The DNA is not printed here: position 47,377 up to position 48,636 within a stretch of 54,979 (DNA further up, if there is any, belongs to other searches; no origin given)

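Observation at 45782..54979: Two-partner secretion pair translationally coupled to a secreted FecR-domain protein: candidate uncharacterised surface/periplasmic signalling module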

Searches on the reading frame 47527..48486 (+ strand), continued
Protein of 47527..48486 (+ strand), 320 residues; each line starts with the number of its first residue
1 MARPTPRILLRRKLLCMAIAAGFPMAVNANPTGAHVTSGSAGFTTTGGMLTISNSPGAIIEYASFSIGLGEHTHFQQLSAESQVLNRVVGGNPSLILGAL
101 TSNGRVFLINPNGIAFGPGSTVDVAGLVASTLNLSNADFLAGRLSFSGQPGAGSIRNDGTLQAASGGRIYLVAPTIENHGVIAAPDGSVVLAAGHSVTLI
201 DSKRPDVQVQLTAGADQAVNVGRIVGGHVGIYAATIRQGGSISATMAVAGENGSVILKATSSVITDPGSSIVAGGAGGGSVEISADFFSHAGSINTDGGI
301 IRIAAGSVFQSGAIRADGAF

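Call 90: get_annotated_region(hit=H7, flank=9000)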
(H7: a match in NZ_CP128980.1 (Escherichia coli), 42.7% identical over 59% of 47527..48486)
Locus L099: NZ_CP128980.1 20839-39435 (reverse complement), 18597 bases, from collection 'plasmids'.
description: Escherichia coli strain TUM1881 plasmid pMTY1881_IncF, complete sequence
organism: Escherichia coli (NCBI taxid 562)
taxonomy: Bacteria; Pseudomonadota; Gammaproteobacteria; Enterobacterales; Enterobacteriaceae; Escherichia; Escherichia coli
host: -; source: -; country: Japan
typing (MOB-suite, as given by PLSDB): conjugative; replicon IncFIA,IncFIB,IncFIC,IncFII; relaxase MOBF; mating-pair formation MPF_F
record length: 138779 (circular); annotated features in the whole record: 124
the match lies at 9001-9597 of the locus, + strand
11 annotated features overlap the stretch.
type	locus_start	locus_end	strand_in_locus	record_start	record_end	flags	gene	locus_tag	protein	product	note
CDS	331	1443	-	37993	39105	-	-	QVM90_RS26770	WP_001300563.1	IS4-like element IS421 family transposase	-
CDS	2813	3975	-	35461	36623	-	-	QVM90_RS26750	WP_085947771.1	IS3-like element IS3 family transposase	-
CDS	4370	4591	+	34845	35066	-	-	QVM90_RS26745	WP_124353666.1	hypothetical protein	-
CDS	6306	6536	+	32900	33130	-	-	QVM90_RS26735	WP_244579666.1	adhesin biosynthesis transcription regulatory family protein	-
CDS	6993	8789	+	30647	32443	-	-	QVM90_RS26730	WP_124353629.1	POTRA domain-containing protein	-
CDS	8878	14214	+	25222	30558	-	-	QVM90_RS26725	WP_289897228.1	ESPR-type extended signal peptide-containing protein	-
CDS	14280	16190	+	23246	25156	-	-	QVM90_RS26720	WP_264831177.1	cobalt ABC transporter permease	-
CDS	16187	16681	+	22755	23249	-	-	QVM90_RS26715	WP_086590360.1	DUF2919 family protein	-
CDS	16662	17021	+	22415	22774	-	-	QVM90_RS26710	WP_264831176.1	helix-turn-helix transcriptional regulator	GO:0006355 - regulation of DNA-templated transcription [Evidence IEA]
CDS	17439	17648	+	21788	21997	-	-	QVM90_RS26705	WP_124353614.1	hypothetical protein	-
CDS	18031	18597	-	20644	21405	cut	-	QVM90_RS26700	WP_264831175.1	hypothetical protein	-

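Call 91: get_annotated_region(hit=H37, flank=12000)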
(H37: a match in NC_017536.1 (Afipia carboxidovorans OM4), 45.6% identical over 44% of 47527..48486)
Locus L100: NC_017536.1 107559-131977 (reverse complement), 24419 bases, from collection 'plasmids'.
description: Afipia carboxidovorans OM4 plasmid pHCG3B, complete sequence
organism: Afipia carboxidovorans OM4 (NCBI taxid 1031710)
taxonomy: Bacteria; Pseudomonadota; Alphaproteobacteria; Hyphomicrobiales; Nitrobacteraceae; Afipia; Afipia carboxidovorans; Afipia carboxidovorans OM4
host: -; source: -; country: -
typing (MOB-suite, as given by PLSDB): conjugative; replicon rep_cluster_503; relaxase MOBQ; mating-pair formation MPF_T
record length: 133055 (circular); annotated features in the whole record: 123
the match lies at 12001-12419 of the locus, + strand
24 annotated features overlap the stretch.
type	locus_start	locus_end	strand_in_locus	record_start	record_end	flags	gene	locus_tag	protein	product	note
CDS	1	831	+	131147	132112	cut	trbB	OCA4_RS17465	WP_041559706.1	P-type conjugative transfer ATPase TrbB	-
CDS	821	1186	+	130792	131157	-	-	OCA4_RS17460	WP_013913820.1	TrbC/VirB2 family protein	-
CDS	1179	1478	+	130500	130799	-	-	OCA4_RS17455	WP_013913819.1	conjugal transfer protein TrbD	-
CDS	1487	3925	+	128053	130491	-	-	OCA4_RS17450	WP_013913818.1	conjugal transfer protein TrbE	-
CDS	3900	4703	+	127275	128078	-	trbJ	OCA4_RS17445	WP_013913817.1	P-type conjugative transfer protein TrbJ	GO:0009291 - unidirectional conjugation [Evidence IEA]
CDS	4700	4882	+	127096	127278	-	trbK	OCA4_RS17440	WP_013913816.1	entry exclusion protein TrbK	GO:0009292 - horizontal gene transfer [Evidence IEA]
CDS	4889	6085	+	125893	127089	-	trbL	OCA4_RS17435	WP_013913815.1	P-type conjugative transfer protein TrbL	GO:0009291 - unidirectional conjugation [Evidence IEA]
CDS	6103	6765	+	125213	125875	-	-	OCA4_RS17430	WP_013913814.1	conjugal transfer protein TrbF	-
CDS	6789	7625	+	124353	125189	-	trbG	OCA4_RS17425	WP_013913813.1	P-type conjugative transfer protein TrbG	GO:0009291 - unidirectional conjugation [Evidence IEA]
CDS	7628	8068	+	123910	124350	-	trbH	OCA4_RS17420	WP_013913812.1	conjugal transfer protein TrbH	-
CDS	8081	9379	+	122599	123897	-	trbI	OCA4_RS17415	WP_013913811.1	IncP-type conjugal transfer protein TrbI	-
CDS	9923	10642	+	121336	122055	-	-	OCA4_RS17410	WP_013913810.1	autoinducer binding domain-containing protein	-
CDS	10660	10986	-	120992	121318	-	-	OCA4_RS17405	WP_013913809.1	transcriptional repressor TraM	-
CDS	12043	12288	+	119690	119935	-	-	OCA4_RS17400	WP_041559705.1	filamentous hemagglutinin N-terminal domain-containing protein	-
CDS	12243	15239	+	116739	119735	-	-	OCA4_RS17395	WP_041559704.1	hypothetical protein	-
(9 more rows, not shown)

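Call 101: get_annotated_region(hit=H4, flank=12000)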
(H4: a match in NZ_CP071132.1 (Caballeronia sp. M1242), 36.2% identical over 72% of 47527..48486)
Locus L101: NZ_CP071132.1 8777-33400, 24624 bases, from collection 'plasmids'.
description: Caballeronia sp. M1242 plasmid unnamed3, complete sequence
organism: Caballeronia sp. M1242 (NCBI taxid 2814653)
taxonomy: Bacteria; Pseudomonadota; Betaproteobacteria; Burkholderiales; Burkholderiaceae; Caballeronia; Caballeronia sp. M1242
host: -; source: Homo sapiens,ETA; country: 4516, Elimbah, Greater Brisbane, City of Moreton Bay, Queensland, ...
typing (MOB-suite, as given by PLSDB): non-mobilizable
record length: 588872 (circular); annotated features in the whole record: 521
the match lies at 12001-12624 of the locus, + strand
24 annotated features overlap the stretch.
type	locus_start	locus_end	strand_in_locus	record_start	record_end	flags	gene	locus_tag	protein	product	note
CDS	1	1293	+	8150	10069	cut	-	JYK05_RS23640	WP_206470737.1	DNA-binding protein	-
CDS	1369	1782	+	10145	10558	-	-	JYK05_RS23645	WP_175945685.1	ester cyclase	GO:0030638 - polyketide metabolic process [Evidence IEA]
CDS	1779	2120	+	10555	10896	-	-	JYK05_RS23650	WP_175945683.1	GFA family protein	-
CDS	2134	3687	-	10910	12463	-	-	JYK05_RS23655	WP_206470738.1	MFS transporter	GO:0055085 - transmembrane transport [Evidence IEA]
CDS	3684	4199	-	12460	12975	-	-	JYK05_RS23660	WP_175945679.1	MerR family transcriptional regulator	GO:0006355 - regulation of DNA-templated transcription [Evidence IEA]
CDS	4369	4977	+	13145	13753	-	pssA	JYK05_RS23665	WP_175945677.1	CDP-diacylglycerol--serine O-phosphatidyltransferase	GO:0008654 - phospholipid biosynthetic process [Evidence IEA]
CDS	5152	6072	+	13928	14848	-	-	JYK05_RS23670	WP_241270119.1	DUF3034 family protein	-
CDS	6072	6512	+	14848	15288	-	-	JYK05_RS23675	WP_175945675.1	group 1 truncated hemoglobin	-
CDS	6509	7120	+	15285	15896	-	-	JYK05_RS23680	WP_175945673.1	methylamine utilization protein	-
CDS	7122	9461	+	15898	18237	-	-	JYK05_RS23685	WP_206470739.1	EAL domain-containing protein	-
CDS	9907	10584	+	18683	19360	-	-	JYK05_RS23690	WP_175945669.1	response regulator transcription factor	GO:0000160 - phosphorelay signal transduction system [Evidence IEA]; GO:0006355 - regulation of DNA-templated ...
CDS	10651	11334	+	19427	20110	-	-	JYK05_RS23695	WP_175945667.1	response regulator transcription factor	GO:0000160 - phosphorelay signal transduction system [Evidence IEA]; GO:0006355 - regulation of DNA-templated ...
CDS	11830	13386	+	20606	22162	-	-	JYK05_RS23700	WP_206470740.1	filamentous hemagglutinin N-terminal domain-containing protein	-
CDS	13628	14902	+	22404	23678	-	-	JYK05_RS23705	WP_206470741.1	hypothetical protein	-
CDS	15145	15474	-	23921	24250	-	-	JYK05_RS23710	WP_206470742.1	hypothetical protein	-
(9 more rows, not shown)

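Call 102: get_annotated_region(hit=H36, flank=12000)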
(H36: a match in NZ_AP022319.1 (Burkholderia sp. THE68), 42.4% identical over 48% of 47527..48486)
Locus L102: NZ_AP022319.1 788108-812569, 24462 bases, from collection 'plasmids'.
description: Burkholderia sp. THE68 plasmid BTHE68_p1, complete sequence
organism: Burkholderia sp. THE68 (NCBI taxid 758782)
taxonomy: Bacteria; Pseudomonadota; Betaproteobacteria; Burkholderiales; Burkholderiaceae; Burkholderia; Burkholderia sp. THE68
host: -; source: Togo hemipterus; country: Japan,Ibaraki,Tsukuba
typing (MOB-suite, as given by PLSDB): non-mobilizable
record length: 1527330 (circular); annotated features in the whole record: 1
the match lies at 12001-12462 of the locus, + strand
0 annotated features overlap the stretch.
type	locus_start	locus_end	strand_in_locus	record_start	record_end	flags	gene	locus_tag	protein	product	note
